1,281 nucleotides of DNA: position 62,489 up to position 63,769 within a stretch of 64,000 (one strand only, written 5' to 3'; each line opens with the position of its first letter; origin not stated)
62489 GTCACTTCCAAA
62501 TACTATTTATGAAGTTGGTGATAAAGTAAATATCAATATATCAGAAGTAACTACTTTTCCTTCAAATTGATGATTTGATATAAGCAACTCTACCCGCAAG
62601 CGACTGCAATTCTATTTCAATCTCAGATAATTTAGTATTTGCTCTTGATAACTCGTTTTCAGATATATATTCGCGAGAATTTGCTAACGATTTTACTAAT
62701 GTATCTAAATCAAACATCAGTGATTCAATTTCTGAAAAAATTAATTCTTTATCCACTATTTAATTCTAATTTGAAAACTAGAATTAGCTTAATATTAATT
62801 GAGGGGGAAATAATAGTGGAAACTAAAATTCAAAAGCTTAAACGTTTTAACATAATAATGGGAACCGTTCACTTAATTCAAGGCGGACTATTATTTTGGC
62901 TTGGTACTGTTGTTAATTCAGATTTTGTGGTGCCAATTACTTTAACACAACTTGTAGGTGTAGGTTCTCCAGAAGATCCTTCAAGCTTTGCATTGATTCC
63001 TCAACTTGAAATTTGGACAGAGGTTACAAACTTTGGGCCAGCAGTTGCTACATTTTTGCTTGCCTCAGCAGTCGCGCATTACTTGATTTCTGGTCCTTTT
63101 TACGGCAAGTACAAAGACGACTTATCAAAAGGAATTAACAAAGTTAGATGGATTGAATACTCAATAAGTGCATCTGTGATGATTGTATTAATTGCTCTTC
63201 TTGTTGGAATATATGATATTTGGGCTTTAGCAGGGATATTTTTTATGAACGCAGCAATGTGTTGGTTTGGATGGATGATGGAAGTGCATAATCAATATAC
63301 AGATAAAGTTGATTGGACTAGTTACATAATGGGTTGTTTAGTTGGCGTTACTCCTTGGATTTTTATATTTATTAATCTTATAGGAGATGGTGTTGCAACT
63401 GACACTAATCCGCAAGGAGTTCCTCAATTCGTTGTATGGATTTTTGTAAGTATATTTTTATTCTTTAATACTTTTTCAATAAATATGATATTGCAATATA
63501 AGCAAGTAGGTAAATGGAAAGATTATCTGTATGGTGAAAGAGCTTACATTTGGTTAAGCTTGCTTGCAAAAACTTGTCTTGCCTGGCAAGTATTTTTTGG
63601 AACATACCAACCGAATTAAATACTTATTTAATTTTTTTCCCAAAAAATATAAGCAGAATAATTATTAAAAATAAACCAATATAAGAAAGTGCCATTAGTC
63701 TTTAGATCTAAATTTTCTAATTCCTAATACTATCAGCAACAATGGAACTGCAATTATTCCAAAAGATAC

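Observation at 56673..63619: Heliorhodopsin encoded at the end of a metal/heme block (DtxR-family regulator, ferrochelatase, fbpABC)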

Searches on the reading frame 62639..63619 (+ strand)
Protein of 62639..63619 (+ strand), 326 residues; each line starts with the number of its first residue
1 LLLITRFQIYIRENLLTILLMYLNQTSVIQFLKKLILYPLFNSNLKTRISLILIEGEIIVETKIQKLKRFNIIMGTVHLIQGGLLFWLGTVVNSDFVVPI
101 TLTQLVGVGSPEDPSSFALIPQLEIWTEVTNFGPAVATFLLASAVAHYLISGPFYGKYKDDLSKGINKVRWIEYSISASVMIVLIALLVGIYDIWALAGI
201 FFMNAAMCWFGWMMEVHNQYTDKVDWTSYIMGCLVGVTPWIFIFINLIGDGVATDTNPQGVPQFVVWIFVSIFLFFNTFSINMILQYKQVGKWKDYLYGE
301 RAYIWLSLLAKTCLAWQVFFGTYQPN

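Call 3: search_protein_families(library=pfam, proteins=[window:62639-63619:+], max_evalue=0.01)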
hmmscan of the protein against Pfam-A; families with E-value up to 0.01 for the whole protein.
window:62639-63619:+ (326 aa): 1 family
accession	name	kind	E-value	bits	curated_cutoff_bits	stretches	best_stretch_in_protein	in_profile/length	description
PF18761.7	Heliorhodopsin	-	1.3e-87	293.6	26.7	1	67-322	1-241/242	Heliorhodopsin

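Call 5: search_solved_structures(query=window:62816-63616:+, show_alignments=2)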
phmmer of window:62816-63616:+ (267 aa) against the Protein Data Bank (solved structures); distinct sequences matched with E-value up to 0.001: 6.
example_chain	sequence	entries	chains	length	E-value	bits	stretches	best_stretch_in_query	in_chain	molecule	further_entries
6is6_A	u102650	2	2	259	4e-66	226.6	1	3-266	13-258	heliorhodopsin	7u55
7clj_A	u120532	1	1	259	1e-65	225.3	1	3-266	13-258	heliorhodopsin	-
9ljj_A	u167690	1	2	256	9.3e-56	192.6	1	4-266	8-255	Heliorhodopsin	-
6su3_X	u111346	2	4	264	1e-55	192.4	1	4-266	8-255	48C12 heliorhodopsin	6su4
6uh3_A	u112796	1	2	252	3.2e-55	190.8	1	4-263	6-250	Heliorhodopsin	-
9vfc_A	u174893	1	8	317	3.2e-38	135.1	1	18-267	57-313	heliorhodopsin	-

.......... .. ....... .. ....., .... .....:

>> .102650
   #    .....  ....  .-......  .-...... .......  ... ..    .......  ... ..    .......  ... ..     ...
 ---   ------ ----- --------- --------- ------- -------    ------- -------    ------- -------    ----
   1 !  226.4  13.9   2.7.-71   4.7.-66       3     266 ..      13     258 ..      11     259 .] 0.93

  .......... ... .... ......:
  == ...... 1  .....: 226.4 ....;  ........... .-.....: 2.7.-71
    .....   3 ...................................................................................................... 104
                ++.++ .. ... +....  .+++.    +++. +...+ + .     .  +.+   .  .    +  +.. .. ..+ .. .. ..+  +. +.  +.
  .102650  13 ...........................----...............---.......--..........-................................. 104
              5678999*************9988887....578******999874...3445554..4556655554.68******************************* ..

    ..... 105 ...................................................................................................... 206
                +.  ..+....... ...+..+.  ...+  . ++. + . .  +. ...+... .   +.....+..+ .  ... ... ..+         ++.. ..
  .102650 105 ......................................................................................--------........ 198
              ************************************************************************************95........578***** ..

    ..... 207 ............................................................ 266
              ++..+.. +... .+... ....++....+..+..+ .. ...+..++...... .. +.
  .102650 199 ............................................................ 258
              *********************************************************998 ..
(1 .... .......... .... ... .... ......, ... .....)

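Call 6: find_encoding_contigs(protein=window:62816-63616:+, flank=10000, max_places=10)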
Protein window:62816-63616:+ (267 aa): no gene with exactly this product is on record in the collection.

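Call 7: find_encoding_contigs(protein=window:62816-63616:+, flank=10000, max_places=10)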
Protein seq(267 aa) (267 aa): no gene with exactly this product is on record in the collection.

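Call 12: find_homologous_proteins(query=window:62816-63616:+, max_evalue=1e-10)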
Query window:62816-63616:+ (267 aa): 6992 proteins with E <= 1e-10 among 7987 candidates; the best 120 are listed.
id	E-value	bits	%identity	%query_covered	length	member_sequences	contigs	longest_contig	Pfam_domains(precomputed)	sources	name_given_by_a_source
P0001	2.1e-174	597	98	100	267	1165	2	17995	PF18761.8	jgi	-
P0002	3.7e-172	589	96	100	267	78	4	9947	PF18761.8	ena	-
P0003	2.8e-163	560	90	100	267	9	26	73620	PF18761.8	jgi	-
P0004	7.1e-161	552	90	100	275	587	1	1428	PF18761.8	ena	-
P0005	2.6e-160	550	90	100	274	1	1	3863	PF18761.8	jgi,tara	tara:strand:+ start:69 stop:893 length:825 start_codon:yes stop_codon:yes gene_type:complete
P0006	5.3e-160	549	90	100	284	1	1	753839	PF18761.8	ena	-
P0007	6.6e-160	549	90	100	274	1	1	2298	PF18761.8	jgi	-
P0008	4.4e-159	546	89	100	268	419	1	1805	PF18761.8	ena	-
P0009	1.2e-153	529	92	100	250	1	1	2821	PF18761.8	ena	-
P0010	1.8e-152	525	85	100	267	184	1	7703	PF18761.8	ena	-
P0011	4.0e-152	524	84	100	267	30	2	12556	PF18761.8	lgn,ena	-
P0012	6.0e-150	516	82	100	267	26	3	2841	PF18761.8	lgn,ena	-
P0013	1.9e-135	469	89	87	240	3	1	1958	PF18761.8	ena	-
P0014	4.2e-133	461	79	100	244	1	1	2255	PF18761.8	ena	-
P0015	1.5e-131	456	78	100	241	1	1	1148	PF18761.8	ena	-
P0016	4.5e-123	428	94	75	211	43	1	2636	PF18761.8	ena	-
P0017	6.9e-113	395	75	94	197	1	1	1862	PF18761.8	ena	-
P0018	2.3e-108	380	95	66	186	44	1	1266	PF18761.8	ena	-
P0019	2.0e-102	361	99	61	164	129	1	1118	PF18761.8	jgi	-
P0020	1.3e-101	358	90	65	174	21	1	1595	PF18761.8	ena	-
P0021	2.1e-101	357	90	67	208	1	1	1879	PF18761.8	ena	-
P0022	5.5e-95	336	84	65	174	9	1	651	PF18761.8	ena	-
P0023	1.8e-91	325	98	54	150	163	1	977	PF18761.8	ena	-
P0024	2.5e-79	285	56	99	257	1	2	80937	PF18761.8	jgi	-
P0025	4.8e-79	284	53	99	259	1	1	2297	PF18761.8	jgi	jgi:hypothetical protein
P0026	1.8e-78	282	55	99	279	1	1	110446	PF18761.8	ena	-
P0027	5.1e-78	280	54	99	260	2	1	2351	PF18761.8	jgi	-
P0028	5.5e-78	280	55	100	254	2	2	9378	PF18761.8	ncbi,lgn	-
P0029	1.4e-77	279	54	99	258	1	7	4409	PF18761.8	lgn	-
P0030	1.6e-77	279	52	99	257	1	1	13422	PF18761.8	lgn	-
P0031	2.7e-77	278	55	98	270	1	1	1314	PF18761.8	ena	-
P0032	2.7e-77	278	53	99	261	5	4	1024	PF18761.8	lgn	-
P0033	3.7e-77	278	52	99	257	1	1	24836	PF18761.8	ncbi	-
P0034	3.8e-77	278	54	100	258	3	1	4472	PF18761.8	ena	-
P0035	4.2e-77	277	53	100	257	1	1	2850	PF18761.8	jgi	jgi:hypothetical protein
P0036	4.7e-77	277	52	99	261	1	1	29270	PF18761.8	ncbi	-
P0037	5.1e-77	277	54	99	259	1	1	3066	PF18761.8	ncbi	-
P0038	8.7e-77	276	54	99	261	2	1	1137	PF18761.8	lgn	-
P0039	8.9e-77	276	52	100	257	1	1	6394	PF18761.8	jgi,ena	-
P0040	1.3e-76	276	56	100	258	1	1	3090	PF18761.8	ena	-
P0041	1.4e-76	276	53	99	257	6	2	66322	PF18761.8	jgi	jgi:hypothetical protein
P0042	1.6e-76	276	53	99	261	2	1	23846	PF18761.8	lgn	-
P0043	1.8e-76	275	54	100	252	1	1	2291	PF18761.8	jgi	jgi:hypothetical protein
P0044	2.0e-76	275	55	99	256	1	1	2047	PF18761.8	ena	-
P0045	2.5e-76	275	55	100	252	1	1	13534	PF18761.8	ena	-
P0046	3.0e-76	275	52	100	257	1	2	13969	PF18761.8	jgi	jgi:hypothetical protein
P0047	3.4e-76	274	54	99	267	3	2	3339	PF18761.8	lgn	-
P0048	6.5e-76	274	52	95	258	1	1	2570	PF18761.8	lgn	-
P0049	1.0e-75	273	54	100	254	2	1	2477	PF18761.8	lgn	-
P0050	1.1e-75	273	54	99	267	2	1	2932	PF18761.8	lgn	-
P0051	1.3e-75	273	54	100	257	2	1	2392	PF18761.8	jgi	jgi:hypothetical protein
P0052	1.3e-75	273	56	100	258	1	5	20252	PF18761.8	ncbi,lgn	-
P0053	1.3e-75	273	56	100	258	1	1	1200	PF18761.8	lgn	-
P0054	1.4e-75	273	52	99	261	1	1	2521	PF18761.8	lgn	-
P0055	1.4e-75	272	53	99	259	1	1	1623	PF18761.8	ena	-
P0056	2.1e-75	272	55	100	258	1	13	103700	PF18761.8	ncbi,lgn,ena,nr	ncbi:MAG TPA: heliorhodopsin HeR [Acidimicrobiia bacterium]|nr:heliorhodopsin HeR [Acidimicrobiia ba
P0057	2.2e-75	272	53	99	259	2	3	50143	PF18761.8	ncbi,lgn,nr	ncbi:heliorhodopsin HeR [Patescibacteria group bacterium]|nr:heliorhodopsin HeR [Patescibacteria gro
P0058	3.0e-75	271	52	99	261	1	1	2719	PF18761.8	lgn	-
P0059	3.6e-75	271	52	95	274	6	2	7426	PF18761.8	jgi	-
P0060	4.1e-75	271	54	99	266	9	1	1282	PF18761.8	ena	-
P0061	4.4e-75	271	52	99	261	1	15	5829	PF18761.8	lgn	-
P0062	4.5e-75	271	51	100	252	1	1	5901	PF18761.8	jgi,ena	-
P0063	4.6e-75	271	53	99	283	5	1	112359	PF18761.8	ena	-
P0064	4.8e-75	271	54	99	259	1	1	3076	PF18761.8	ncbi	-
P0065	4.9e-75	271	53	100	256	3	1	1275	PF18761.8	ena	-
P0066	5.0e-75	271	50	97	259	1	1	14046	PF18761.8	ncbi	-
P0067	5.3e-75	271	54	99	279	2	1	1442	PF18761.8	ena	-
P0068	5.8e-75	270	52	100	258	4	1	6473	PF18761.8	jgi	jgi:hypothetical protein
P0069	7.0e-75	270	54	94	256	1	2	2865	PF18761.8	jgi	jgi:hypothetical protein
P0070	7.9e-75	270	52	99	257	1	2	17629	PF18761.8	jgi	jgi:hypothetical protein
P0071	8.7e-75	270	51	99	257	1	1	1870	PF18761.8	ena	-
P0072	1.0e-74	270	52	99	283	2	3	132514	PF18761.8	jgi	jgi:sulfite exporter TauE/SafE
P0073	1.2e-74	269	52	100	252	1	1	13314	PF18761.8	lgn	-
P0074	1.3e-74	269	51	99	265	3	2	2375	PF18761.8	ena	-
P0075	1.4e-74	269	50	99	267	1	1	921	PF18761.8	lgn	-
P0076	1.4e-74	269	53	97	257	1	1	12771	PF18761.8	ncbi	-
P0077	1.6e-74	269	54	100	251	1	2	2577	PF18761.8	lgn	-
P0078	1.6e-74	269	52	100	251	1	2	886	PF18761.8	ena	-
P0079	1.6e-74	269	52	99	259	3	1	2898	PF18761.8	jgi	jgi:hypothetical protein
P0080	1.7e-74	269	52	100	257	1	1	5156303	PF18761.8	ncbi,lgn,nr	ncbi:MAG: heliorhodopsin HeR [Thermoplasmata archaeon]|nr:MAG: heliorhodopsin HeR [Thermoplasmata ar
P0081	1.8e-74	269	52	97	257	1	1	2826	PF18761.8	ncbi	-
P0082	1.8e-74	269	52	97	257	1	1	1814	PF18761.8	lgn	-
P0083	1.8e-74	269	52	99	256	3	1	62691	PF18761.8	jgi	jgi:hypothetical protein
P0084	1.8e-74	269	53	100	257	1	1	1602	PF18761.8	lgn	-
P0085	1.9e-74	269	54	100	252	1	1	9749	PF18761.8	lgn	-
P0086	2.1e-74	269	51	99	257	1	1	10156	PF18761.8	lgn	-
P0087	2.4e-74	268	52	99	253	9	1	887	PF18761.8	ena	-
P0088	2.4e-74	268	52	99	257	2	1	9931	PF18761.8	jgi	jgi:hypothetical protein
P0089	2.8e-74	268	52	99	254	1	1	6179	PF18761.8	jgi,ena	-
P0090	2.9e-74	268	53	100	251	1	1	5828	PF18761.8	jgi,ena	-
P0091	3.0e-74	268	54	100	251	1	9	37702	PF18761.8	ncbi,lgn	-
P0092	3.0e-74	268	54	99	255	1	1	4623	PF18761.8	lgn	-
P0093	3.1e-74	268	52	100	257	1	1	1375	PF18761.8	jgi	jgi:hypothetical protein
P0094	3.4e-74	268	50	100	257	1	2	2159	PF18761.8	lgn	-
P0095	3.5e-74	268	54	99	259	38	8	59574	PF18761.8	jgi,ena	-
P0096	3.5e-74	268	51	99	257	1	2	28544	PF18761.8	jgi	jgi:hypothetical protein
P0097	3.5e-74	268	51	99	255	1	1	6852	PF18761.8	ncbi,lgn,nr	ncbi:MAG: heliorhodopsin HeR [Candidatus Thermoplasmatota archaeon]|nr:heliorhodopsin HeR [Candidatu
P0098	4.2e-74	268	53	99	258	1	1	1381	PF18761.8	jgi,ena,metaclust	metaclust:\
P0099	4.8e-74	267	51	99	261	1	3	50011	PF18761.8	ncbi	-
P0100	5.0e-74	267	52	100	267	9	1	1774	PF18761.8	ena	-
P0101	5.0e-74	267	52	97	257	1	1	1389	PF18761.8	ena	-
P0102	5.1e-74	267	52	100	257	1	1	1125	PF18761.8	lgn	-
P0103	5.3e-74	267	53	99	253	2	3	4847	PF18761.8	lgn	-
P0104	5.8e-74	267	54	99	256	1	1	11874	PF18761.8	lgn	-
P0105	6.2e-74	267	53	100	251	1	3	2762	PF18761.8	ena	-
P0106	6.2e-74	267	53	99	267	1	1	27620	PF18761.8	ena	-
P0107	6.5e-74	267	52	100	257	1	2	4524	PF18761.8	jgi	jgi:hypothetical protein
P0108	6.9e-74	267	54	99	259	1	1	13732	PF18761.8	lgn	-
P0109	7.5e-74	267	53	99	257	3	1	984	PF18761.8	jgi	jgi:hypothetical protein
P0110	7.6e-74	267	52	97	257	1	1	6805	PF18761.8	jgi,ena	-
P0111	7.7e-74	267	50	99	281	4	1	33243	PF18761.8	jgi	jgi:hypothetical protein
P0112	8.3e-74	267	53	99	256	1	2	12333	PF18761.8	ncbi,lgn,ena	-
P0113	8.7e-74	267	52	99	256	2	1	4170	PF18761.8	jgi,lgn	-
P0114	9.7e-74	266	53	100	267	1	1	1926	PF18761.8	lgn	-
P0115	9.8e-74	266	54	99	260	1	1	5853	PF18761.8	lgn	-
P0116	1.0e-73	266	53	99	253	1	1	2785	PF18761.8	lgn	-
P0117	1.2e-73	266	81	56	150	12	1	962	PF18761.8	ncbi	-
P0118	1.4e-73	266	52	100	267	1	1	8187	PF18761.8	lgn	-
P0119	1.5e-73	266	52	99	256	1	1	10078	PF18761.8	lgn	-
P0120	1.6e-73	266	52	99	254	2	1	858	PF18761.8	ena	-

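Call 14: find_encoding_contigs(protein=P0006, flank=10000, max_places=3)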
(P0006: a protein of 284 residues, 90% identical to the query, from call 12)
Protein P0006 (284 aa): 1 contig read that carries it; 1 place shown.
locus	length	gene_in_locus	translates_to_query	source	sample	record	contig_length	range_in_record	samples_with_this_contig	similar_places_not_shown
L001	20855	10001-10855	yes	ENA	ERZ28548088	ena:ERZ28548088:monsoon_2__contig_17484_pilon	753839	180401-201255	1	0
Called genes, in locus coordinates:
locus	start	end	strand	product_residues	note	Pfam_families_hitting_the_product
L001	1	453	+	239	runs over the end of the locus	PF02463:SMC_N (faint), PF13175:AAA_15 (faint), PF00005:ABC_tran, PF13304:AAA_21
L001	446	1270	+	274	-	PF12679:ABC2_membrane_2 (weak)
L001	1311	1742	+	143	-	PF10604:Polyketide_cyc2 (weak)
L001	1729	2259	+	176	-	-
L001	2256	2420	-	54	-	-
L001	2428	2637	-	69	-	-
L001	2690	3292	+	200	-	PF00265:TK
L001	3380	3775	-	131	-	PF04304:DUF454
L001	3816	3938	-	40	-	-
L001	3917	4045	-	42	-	-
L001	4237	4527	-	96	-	PF01325:Fe_dep_repress (weak), PF13545:HTH_Crp_2 (weak), PF24034:DUF7343 (weak)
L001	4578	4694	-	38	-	-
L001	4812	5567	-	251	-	PF00762:Ferrochelatase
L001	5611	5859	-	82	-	PF00762:Ferrochelatase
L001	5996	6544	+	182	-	PF13531:SBP_bac_11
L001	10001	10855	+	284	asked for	PF18761:Heliorhodopsin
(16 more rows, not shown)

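Call 15: find_related_loci(query=A1, collection=genome_contigs, flank=10000)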
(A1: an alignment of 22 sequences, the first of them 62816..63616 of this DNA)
Query A1 (267 aa) in genome_contigs; peptide patterns used: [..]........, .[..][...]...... (x = any residue, [..] = any of these).
600 stretches matched a pattern (row limit reached: there are more); 593 encode a relative of the query (tblastn E <= 1e-3); the best 80 are kept; 80 distinct loci.
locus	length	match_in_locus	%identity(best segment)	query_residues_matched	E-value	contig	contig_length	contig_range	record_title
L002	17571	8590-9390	96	1-267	2e-174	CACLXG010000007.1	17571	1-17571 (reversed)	uncultured Candidatus Actinomarina sp. isolate AG-917-O09 genome assembly, contig: AG-917-O09_NODE_7, whole genome shotg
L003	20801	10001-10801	96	1-267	1e-173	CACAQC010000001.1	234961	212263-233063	uncultured Candidatus Actinomarina sp. isolate AG-349-A01 genome assembly, contig: AG-349-A01_NODE_1, whole genome shotg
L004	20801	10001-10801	86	1-267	2e-158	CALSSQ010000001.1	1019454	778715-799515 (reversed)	MAG: uncultured Candidatus Actinomarinales bacterium isolate AA_MB45 genome assembly, contig: contig_3032_AA_MB45, whole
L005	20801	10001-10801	86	1-267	2e-158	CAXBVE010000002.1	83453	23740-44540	MAG TPA_asm: uncultured Candidatus Actinomarinales bacterium isolate SRR3724566_metabat2_9 genome assembly, contig: ERZ4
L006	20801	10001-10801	88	1-267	1e-161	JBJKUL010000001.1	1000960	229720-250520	MAG: Candidatus Actinomarina sp. isolate LRMED-058 Acidimicrobiia-LRMED-058-C1, whole genome shotgun sequence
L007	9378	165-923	55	1-266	1e-84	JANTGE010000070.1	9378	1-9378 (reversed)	MAG: Acidimicrobiia bacterium isolate bin10049 c_000000008379, whole genome shotgun sequence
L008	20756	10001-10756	52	2-266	2e-82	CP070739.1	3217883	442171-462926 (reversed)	MAG: Methanomassiliicoccales archaeon isolate bin396 chromosome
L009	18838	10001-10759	56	1-266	2e-82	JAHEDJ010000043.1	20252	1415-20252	MAG: bacterium isolate Ww198 NODE_4030_length_20252_cov_13.636183, whole genome shotgun sequence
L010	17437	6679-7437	50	2-266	2e-81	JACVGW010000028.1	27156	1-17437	MAG: Theionarchaea archaeon isolate SZ_28-30 SZ_28-30_NODE_45_length_27156_cov_427.344125, whole genome shotgun sequence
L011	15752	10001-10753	51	3-267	1e-78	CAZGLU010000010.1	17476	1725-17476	MAG TPA_asm: uncultured Anaerolineaceae bacterium isolate binchicken_co43_322 genome assembly, contig: NODE_5801_length_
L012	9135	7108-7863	50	2-266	5e-78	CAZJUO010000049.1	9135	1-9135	MAG TPA_asm: uncultured Gammaproteobacteria bacterium isolate SRP141376_co4_277 genome assembly, contig: NODE_12419_leng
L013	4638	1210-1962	50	1-266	7e-78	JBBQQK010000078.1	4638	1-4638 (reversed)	MAG: Patescibacteria group bacterium isolate Co_metawrap_1577 Cmw_1577_k141_17071541_length_4638_cov_11.0000, whole geno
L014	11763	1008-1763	50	2-266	2e-77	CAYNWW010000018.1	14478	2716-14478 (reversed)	MAG TPA_asm: uncultured Candidatus Saccharibacteria bacterium isolate SRP278252_co2_845 genome assembly, contig: NODE_86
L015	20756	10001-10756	49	1-266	5e-77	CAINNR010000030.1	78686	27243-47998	uncultured Candidatus Berkelbacteria bacterium isolate AlinenLipids_bin-4476 genome assembly, contig: bin-4476:30/39, wh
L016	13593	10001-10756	51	2-266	2e-76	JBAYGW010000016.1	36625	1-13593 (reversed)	MAG: Patescibacteria group bacterium isolate SO_2016_GW1_134 scaffold02105_OW334_2016, whole genome shotgun sequence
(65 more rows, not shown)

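Call 34: find_encoding_contigs(protein=P0011, flank=10000, max_places=3)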
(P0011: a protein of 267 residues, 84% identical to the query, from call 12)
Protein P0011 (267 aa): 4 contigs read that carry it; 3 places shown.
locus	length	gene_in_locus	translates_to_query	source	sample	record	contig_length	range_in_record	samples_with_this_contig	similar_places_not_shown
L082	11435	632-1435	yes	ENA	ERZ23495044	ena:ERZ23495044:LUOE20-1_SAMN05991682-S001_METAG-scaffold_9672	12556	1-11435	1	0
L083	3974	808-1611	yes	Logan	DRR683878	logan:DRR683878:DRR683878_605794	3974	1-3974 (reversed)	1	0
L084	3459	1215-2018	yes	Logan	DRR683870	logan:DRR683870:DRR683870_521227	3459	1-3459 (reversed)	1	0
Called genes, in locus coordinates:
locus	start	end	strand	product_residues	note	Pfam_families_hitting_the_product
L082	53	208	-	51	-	-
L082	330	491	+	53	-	-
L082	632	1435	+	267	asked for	PF18761:Heliorhodopsin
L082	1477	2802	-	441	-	PF19289:PmbA_TldD_3rd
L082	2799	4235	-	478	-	PF01523:PmbA_TldD_1st, PF19289:PmbA_TldD_3rd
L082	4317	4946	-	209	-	-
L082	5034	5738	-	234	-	PF08713:DNA_alkylation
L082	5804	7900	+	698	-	-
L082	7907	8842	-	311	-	PF00296:Bac_luciferase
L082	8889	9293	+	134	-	PF03013:Pyr_excise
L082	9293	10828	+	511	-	PF01019:G_glu_transpept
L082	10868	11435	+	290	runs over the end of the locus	PF06966:DUF1295, PF02544:Steroid_dh (weak)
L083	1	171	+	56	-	?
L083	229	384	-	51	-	-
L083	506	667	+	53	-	-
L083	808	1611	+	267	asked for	PF18761:Heliorhodopsin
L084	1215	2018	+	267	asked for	PF18761:Heliorhodopsin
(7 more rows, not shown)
